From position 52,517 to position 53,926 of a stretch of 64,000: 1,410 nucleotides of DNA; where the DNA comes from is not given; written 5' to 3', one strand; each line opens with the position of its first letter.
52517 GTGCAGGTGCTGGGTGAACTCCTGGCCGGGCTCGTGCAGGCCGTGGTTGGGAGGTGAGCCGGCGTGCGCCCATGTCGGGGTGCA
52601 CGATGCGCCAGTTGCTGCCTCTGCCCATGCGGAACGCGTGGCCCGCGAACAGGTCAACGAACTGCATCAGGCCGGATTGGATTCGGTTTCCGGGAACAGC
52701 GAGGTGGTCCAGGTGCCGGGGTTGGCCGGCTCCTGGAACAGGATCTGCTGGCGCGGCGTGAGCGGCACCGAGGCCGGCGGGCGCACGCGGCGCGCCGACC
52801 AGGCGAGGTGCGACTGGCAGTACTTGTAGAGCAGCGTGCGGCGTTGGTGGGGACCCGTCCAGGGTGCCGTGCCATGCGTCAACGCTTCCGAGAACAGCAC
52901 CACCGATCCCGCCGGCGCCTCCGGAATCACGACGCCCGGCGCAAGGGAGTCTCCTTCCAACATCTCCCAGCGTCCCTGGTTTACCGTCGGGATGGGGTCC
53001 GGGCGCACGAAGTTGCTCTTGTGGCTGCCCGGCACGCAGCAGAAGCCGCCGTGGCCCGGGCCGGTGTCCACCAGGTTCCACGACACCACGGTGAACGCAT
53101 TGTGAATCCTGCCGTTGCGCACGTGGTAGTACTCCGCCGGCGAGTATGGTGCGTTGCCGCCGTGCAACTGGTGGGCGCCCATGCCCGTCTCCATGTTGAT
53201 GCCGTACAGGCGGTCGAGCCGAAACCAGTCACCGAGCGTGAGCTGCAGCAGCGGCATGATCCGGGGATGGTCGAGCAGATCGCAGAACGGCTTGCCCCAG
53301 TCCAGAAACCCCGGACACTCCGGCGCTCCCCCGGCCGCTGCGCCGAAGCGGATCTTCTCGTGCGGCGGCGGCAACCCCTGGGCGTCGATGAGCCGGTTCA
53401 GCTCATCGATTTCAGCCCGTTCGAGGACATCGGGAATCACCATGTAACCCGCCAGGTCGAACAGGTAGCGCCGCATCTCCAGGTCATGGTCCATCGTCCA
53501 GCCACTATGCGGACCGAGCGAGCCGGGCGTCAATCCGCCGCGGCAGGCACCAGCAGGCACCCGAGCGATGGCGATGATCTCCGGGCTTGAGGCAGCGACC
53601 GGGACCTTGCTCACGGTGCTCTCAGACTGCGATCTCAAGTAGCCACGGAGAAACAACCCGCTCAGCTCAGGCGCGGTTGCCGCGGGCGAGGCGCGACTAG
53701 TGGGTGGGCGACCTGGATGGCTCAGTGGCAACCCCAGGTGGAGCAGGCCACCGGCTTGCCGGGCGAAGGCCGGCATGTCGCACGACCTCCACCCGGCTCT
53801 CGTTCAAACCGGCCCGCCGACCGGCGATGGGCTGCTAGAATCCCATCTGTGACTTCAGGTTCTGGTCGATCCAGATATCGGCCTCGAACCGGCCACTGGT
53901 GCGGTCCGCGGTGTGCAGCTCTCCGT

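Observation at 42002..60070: Glycan-processing island unusually rich in Fe(II)/2-oxoglutarate dioxygenases (3x PhyH, 1x TauD/AtsK-like) together with GH32 x2, GH4, Gfo/Idh/MocA, cupin and ATPase-less Opp-like importers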

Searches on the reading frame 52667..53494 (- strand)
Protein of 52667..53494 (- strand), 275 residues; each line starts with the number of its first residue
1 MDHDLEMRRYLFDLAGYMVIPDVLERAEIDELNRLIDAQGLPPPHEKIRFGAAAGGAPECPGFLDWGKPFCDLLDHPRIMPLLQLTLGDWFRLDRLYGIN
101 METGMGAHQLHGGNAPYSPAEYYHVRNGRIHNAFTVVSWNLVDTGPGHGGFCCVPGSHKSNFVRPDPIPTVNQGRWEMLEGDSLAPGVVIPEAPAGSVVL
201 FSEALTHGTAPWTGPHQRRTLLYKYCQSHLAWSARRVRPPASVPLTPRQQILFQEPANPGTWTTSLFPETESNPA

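Call 32: search_solved_structures(query=window:52667-53494:-, max_evalue=1, show_alignments=3)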
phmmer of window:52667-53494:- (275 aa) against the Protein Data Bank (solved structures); distinct sequences matched with E-value up to 1: 9.
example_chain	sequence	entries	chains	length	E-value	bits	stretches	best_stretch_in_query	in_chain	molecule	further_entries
4xc9_A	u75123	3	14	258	2.9e-06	30.1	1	8-211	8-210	oxidase/hydroxylase | Putative oxidase/hydroxylase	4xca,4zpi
4xcb_A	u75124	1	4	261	2.9e-06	30.1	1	8-211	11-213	oxidase/hydroxylase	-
4mhr_A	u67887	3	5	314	0.011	18.4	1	117-221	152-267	Ectoine hydroxylase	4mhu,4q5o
3emr_A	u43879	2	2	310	0.017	17.7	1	117-225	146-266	EctD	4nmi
7e01_A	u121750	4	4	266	0.026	17.2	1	16-227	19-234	Phytanoyl-CoA dioxygenase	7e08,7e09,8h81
7dzz_A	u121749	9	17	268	0.026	17.1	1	16-227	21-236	Phytanoyl-CoA dioxygenase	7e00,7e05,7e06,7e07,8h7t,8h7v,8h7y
7dt0_A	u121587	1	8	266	0.051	16.2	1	177-227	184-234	Phytanoyl-CoA dioxygenase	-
5nch_A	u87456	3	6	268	0.052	16.2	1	188-226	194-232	Leucine hydroxylase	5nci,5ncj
4xaa_A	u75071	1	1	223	0.21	14.2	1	137-227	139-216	Putative oxygenase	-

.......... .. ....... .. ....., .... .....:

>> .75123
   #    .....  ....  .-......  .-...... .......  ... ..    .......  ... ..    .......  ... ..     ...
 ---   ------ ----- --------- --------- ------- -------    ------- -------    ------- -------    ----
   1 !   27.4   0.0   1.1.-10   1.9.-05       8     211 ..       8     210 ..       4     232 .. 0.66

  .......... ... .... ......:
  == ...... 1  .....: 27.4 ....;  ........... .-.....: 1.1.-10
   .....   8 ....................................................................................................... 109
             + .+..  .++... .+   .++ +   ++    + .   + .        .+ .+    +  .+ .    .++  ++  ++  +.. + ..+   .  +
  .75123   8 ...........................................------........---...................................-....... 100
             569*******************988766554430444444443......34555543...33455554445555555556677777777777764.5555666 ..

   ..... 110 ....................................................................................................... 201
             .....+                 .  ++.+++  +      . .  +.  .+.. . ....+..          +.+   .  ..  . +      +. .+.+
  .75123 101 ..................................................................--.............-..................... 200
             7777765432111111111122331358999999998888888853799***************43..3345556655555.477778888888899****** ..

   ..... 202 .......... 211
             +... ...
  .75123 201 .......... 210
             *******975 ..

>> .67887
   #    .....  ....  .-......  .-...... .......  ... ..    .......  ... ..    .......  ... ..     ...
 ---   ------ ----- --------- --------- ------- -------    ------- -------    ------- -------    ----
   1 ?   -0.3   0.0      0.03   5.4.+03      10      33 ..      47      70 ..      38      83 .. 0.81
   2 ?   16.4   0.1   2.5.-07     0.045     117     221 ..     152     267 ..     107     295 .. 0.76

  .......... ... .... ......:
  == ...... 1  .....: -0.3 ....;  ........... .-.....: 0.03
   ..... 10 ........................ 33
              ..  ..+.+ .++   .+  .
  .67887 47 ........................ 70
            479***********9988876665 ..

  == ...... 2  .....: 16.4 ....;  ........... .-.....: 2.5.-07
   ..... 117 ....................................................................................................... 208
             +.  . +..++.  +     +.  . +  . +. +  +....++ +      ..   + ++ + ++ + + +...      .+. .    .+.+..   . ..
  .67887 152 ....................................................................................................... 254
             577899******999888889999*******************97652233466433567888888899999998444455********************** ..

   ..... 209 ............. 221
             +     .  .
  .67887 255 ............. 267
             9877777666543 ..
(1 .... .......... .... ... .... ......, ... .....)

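Call 55: find_homologous_proteins(query=window:52667-53494:-, max_evalue=0.00001)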
Query window:52667-53494:- (275 aa): 818 proteins with E <= 0.00001 among 2842 candidates; the best 120 are listed.
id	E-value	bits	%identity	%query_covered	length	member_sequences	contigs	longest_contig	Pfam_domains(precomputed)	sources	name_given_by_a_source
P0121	2.1e-177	607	92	100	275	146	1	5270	PF05721.20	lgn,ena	-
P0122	2.2e-174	597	89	100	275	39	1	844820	PF05721.20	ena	-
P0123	1.5e-158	545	82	99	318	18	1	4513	PF05721.20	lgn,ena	-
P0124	9.9e-156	536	80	100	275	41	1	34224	PF05721.20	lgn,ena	-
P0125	2.0e-155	535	80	100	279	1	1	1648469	PF05721.20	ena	-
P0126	5.7e-147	507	79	98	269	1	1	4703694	PF05721.20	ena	-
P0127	1.5e-145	502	77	100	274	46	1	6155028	PF05721.20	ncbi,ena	-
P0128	3.0e-144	498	78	98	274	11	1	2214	PF05721.20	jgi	jgi:hypothetical protein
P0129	1.1e-139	483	77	96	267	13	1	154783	PF05721.20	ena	-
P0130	1.0e-138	480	77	96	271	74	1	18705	PF05721.20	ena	-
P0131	3.6e-136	472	91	78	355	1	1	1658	PF05721.20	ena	-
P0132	5.7e-131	455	67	99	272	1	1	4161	PF05721.20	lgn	-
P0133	5.0e-115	402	66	99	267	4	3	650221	PF05721.20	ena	-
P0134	9.7e-114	398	67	98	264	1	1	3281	PF05721.20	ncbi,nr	ncbi:phytanoyl-CoA dioxygenase family protein [Candidatus Poribacteria bacterium]|nr:phytanoyl-CoA d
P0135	2.2e-112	393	66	95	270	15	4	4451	PF05721.20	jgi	jgi:ectoine hydroxylase-related dioxygenase (phytanoyl-CoA dioxygenase family)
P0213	8.9e-89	316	55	97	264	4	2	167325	PF05721.20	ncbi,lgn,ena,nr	ncbi:MAG: phytanoyl-CoA dioxygenase family protein [Gemmatimonadaceae bacterium]|nr:phytanoyl-CoA di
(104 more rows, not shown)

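Call 56: find_encoding_contigs(protein=P0125, flank=7000, max_places=1)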
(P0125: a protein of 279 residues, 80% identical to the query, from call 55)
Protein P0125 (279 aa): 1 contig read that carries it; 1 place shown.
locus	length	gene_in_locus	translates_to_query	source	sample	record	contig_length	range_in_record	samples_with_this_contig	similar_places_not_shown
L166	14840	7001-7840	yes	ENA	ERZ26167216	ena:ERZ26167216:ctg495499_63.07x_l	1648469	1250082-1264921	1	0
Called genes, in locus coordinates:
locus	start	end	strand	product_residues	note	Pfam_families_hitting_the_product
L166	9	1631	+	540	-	PF00528:BPD_transp_1 (weak)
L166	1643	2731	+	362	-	PF00005:ABC_tran, PF13304:AAA_21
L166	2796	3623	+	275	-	PF01261:AP_endonuc_2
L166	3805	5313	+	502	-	PF02056:Glyco_hydro_4, PF11975:Glyco_hydro_4C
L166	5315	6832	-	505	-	PF00884:Sulfatase, PF16347:SGSH_C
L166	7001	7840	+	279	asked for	PF05721:PhyH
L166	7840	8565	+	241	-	PF02311:AraC_binding (faint), PF07883:Cupin_2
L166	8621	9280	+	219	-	PF07883:Cupin_2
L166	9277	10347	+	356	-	PF01408:GFO_IDH_MocA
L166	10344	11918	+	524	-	PF00251:Glyco_hydro_32N, PF08244:Glyco_hydro_32C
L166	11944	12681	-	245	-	PF02668:TauD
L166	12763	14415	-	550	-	PF00251:Glyco_hydro_32N, PF08244:Glyco_hydro_32C (faint)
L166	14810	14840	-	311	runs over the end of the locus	PF13481:AAA_25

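Call 57: find_encoding_contigs(protein=P0127, flank=7000, max_places=1)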
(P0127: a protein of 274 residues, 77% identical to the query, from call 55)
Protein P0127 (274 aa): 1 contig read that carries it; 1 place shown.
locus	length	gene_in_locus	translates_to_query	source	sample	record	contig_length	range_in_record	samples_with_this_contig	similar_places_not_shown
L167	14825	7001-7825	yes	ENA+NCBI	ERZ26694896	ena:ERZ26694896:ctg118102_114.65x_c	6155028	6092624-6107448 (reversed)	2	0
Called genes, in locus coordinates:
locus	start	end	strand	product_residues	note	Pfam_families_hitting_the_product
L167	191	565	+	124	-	PF12647:RNHCP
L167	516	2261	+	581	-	PF16586:DUF5060 (weak), PF13204:Apiosidase, PF12904:Collagen_bind_2 (weak)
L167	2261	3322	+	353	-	PF02668:TauD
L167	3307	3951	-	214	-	PF05990:DUF900 (weak)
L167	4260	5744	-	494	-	PF02985:HEAT (faint), PF05721:PhyH, PF13513:HEAT_EZ (faint), PF13646:HEAT_2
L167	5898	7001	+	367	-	PF02615:Ldh_2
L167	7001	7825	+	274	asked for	PF05721:PhyH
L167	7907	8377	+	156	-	-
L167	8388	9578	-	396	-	PF01408:GFO_IDH_MocA, PF21252:Glyco_hydro_109_C (faint), PF22725:GFO_IDH_MocA_C3 (weak)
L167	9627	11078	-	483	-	PF00171:Aldedh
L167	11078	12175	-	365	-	PF08240:ADH_N, PF16912:Glu_dehyd_C, PF00107:ADH_zinc_N, PF13602:ADH_zinc_N_2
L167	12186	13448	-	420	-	PF01663:Phosphodiest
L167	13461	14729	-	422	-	PF01408:GFO_IDH_MocA, PF21252:Glyco_hydro_109_C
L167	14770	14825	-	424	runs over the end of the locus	PF22847:Glyco_hydro_43_rel (faint), PF04041:Glyco_hydro_130 (faint)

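Call 58: find_encoding_contigs(protein=P0133, flank=7000, max_places=1)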
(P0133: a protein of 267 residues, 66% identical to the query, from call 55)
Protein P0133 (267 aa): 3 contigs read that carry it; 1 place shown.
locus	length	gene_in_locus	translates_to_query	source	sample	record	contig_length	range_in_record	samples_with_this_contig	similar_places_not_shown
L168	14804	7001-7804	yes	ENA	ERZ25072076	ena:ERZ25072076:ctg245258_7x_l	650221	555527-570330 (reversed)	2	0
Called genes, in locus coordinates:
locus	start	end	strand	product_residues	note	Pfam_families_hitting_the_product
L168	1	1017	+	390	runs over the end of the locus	PF16912:Glu_dehyd_C (faint), PF00107:ADH_zinc_N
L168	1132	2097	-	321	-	PF05448:AXE1, PF02129:Peptidase_S15 (weak), PF12146:Hydrolase_4 (faint), PF00561:Abhydrolase_1 (weak), PF00326:Peptidase_S9 (weak)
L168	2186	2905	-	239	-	PF00557:Peptidase_M24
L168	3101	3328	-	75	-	-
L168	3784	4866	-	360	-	PF13384:HTH_23, PF13518:HTH_28 (weak), PF13551:HTH_29, PF13565:HTH_32, PF13592:HTH_33, PF13358:DDE_3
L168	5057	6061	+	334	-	PF08240:ADH_N (weak), PF16912:Glu_dehyd_C (weak), PF00107:ADH_zinc_N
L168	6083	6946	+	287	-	PF01073:3Beta_HSD, PF01370:Epimerase, PF04321:RmlD_sub_bind (weak), PF13460:NAD_binding_10, PF16363:GDP_Man_Dehyd, PF07993:NAD_binding_4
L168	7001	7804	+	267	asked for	PF05721:PhyH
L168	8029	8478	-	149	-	PF00355:Rieske, PF13806:Rieske_2 (weak), PF22543:Rieske_4 (faint)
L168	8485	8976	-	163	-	-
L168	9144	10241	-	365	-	PF04909:Amidohydro_2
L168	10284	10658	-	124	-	-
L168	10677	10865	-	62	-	PF00082:Peptidase_S8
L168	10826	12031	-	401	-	PF00082:Peptidase_S8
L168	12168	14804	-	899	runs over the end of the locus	PF22733:NNH1 (weak), PF05729:NACHT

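Call 59: find_encoding_contigs(protein=P0213, flank=7000, max_places=1)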
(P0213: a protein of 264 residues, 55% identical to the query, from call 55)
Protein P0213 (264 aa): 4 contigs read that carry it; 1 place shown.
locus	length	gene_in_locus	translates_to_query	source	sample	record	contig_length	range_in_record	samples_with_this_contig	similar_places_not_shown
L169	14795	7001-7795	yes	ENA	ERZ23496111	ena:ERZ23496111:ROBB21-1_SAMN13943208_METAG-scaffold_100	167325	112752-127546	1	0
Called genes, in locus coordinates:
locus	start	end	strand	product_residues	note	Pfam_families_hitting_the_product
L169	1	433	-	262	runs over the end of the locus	PF01522:Polysacc_deac_1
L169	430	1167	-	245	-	PF02522:Antibiotic_NAT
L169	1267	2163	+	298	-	PF02633:Creatininase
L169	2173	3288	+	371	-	PF13439:Glyco_transf_4, PF13579:Glyco_trans_4_4, PF00534:Glycos_transf_1, PF13692:Glyco_trans_1_4, PF13524:Glyco_trans_1_2 (weak)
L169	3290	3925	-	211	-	PF05014:Nuc_deoxyrib_tr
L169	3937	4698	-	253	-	-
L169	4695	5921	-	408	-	PF02746:MR_MLE_N, PF13378:MR_MLE_C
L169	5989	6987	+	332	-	PF01408:GFO_IDH_MocA, PF02894:GFO_IDH_MocA_C, PF22725:GFO_IDH_MocA_C3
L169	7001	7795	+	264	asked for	PF05721:PhyH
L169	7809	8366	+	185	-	PF13302:Acetyltransf_3, PF00583:Acetyltransf_1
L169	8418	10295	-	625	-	PF00920:ILVD_EDD_N, PF24877:ILV_EDD_C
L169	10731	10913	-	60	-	PF15919:HicB_lk_antitox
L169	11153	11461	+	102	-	PF15731:MqsA_antitoxin (weak), PF01381:HTH_3 (weak)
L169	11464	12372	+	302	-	-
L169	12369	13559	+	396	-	PF02746:MR_MLE_N, PF13378:MR_MLE_C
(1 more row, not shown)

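Call 94: search_dna_similar(query=window:52667-53494:-, collection=plasmids, mode=protein, max_rows=20, max_evalue=1e-10)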
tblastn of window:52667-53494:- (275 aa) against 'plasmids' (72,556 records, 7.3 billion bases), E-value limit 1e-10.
Records with a match: 3; places in all: 3; records where one place covers at least 80% of the query: 2.
Best place of each record, by identity: <60% 3.
By first word of the organism name: Cupriavidus 2; Kitasatospora 1.
By predicted mobility (MOB-suite, as given by PLSDB): non-mobilizable 2; conjugative 1.
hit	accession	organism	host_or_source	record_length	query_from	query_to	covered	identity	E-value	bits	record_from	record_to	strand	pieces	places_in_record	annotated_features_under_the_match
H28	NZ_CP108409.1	Kitasatospora sp. NBC_01300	-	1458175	6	244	87%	33.7%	4e-28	120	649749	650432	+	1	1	record has no annotation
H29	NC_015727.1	Cupriavidus necator N-1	soil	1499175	10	263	92%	27.8%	2e-22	103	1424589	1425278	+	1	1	record has no annotation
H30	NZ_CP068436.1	Cupriavidus necator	heavy metal containmented soil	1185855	10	227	79%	29.4%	4e-22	102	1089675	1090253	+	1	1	none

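Call 105: predict_structure(alignment_id=A2)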
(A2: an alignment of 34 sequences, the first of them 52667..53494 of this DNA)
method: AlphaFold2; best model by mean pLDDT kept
length: 275 residues; sequences in the alignment: 34
mean_pLDDT: 77.1   pTM: 0.81
mean pLDDT of the five models: 77.1, 74.4, 71.4, 71.3, 70.1
residues with pLDDT >= 90: 113; 70-90: 73; 50-70: 41; < 50: 48
segments of 3 or more residues with pLDDT < 50: 112-132, 157-176, 271-275
pLDDT, mean of each block of 10 residues (from residue 1): 78 81 97 97 91 90 97 96 86 92 79 38 38 81 92 59 40 46 67 94 71 90 79 81 95 72 73 39
secondary structure, 60 per line:
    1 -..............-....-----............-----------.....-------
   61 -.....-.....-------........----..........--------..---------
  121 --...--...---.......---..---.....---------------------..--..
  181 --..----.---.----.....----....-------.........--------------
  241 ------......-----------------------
elements in order: H2-15 E17-20 H26-37 E49-53 H62-66 H68-72 H80-87 E92-101 E123-125 E128-130 E134-140 E149-153 E198-202 E207-210 E218-226 H247-252

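Call 108: fold_search(model_id=the predicted structure, library=pdb)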
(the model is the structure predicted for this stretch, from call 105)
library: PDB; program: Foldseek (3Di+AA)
matches with E <= 10: 1726; with E <= 0.001: 453
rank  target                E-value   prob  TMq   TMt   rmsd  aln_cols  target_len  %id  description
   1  4xc9_D                8.7e-14  1.00  0.56  0.61   6.3       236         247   20  Crystal Structure of apo HygX from Streptomyces hygroscopicus (released 2015-08-05)
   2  4xca_A                2.6e-13  1.00  0.57  0.61   5.9       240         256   22  Crystal Structure of HygX from Streptomyces hygroscopicus with nickel and 2-oxoglutarate bound (released 2015-08-05)
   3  4xc9_B                3.1e-13  1.00  0.57  0.63   6.0       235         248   22  Crystal Structure of apo HygX from Streptomyces hygroscopicus (released 2015-08-05)
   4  4xc9_A                3.3e-13  1.00  0.56  0.61   6.6       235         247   20  Crystal Structure of apo HygX from Streptomyces hygroscopicus (released 2015-08-05)
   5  4xca_C                4.0e-13  1.00  0.57  0.62   6.1       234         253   19  Crystal Structure of HygX from Streptomyces hygroscopicus with nickel and 2-oxoglutarate bound (released 2015-08-05)
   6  4xcb_D                4.5e-13  1.00  0.56  0.61   6.1       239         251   20  Crystal Structure of HygX from Streptomyces hygroscopicus with nickel, 2-oxoglutarate, and hygromycin B bound (released 2015-08-05)
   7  4zpi_B                4.8e-13  1.00  0.56  0.62   6.3       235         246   17  Crystal Structure of HygX from Streptomyces hygroscopicus with iron bound (released 2015-08-05)
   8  4zpi_C                4.8e-13  1.00  0.55  0.60   6.5       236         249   20  Crystal Structure of HygX from Streptomyces hygroscopicus with iron bound (released 2015-08-05)
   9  4xca_D                7.0e-13  1.00  0.57  0.61   6.0       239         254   20  Crystal Structure of HygX from Streptomyces hygroscopicus with nickel and 2-oxoglutarate bound (released 2015-08-05)
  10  4xc9_C                8.4e-13  1.00  0.57  0.63   5.9       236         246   21  Crystal Structure of apo HygX from Streptomyces hygroscopicus (released 2015-08-05)
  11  4xca_B                8.9e-13  1.00  0.57  0.64   6.1       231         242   21  Crystal Structure of HygX from Streptomyces hygroscopicus with nickel and 2-oxoglutarate bound (released 2015-08-05)
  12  4zpi_A                1.6e-12  1.00  0.55  0.61   6.2       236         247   19  Crystal Structure of HygX from Streptomyces hygroscopicus with iron bound (released 2015-08-05)
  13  4xcb_B                1.9e-12  1.00  0.57  0.60   6.0       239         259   21  Crystal Structure of HygX from Streptomyces hygroscopicus with nickel, 2-oxoglutarate, and hygromycin B bound (released 2015-08-05)
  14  4xc9_F                1.9e-12  1.00  0.54  0.61   6.2       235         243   20  Crystal Structure of apo HygX from Streptomyces hygroscopicus (released 2015-08-05)
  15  4xcb_A                3.2e-12  1.00  0.53  0.56   7.1       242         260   20  Crystal Structure of HygX from Streptomyces hygroscopicus with nickel, 2-oxoglutarate, and hygromycin B bound (released 2015-08-05)
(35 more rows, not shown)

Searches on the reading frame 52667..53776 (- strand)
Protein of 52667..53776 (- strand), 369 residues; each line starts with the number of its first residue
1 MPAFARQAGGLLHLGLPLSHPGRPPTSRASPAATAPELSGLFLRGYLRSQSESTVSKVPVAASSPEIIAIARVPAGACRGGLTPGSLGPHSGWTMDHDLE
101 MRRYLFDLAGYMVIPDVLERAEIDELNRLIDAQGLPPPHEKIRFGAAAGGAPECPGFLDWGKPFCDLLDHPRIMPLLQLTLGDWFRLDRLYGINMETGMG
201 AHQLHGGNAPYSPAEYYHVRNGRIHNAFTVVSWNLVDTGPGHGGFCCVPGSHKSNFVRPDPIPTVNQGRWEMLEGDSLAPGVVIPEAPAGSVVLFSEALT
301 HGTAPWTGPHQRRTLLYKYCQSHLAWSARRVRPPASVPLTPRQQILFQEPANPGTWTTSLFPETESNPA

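Call 6: search_protein_families(library=pfam, proteins=[window:52667-53776:-], max_evalue=0.001)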
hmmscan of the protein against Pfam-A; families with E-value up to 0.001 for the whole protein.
window:52667-53776:- (369 aa): 1 family
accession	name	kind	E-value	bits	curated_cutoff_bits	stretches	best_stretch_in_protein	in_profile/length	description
PF05721.19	PhyH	-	9.5e-12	46.1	22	1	106-313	1-212/213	Phytanoyl-CoA dioxygenase (PhyH)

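Call 12: search_protein_families(library=ncbifam, proteins=[window:52667-53776:-], max_evalue=0.001)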
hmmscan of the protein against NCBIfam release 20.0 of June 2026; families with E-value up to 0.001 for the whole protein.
window:52667-53776:- (369 aa): 0 families
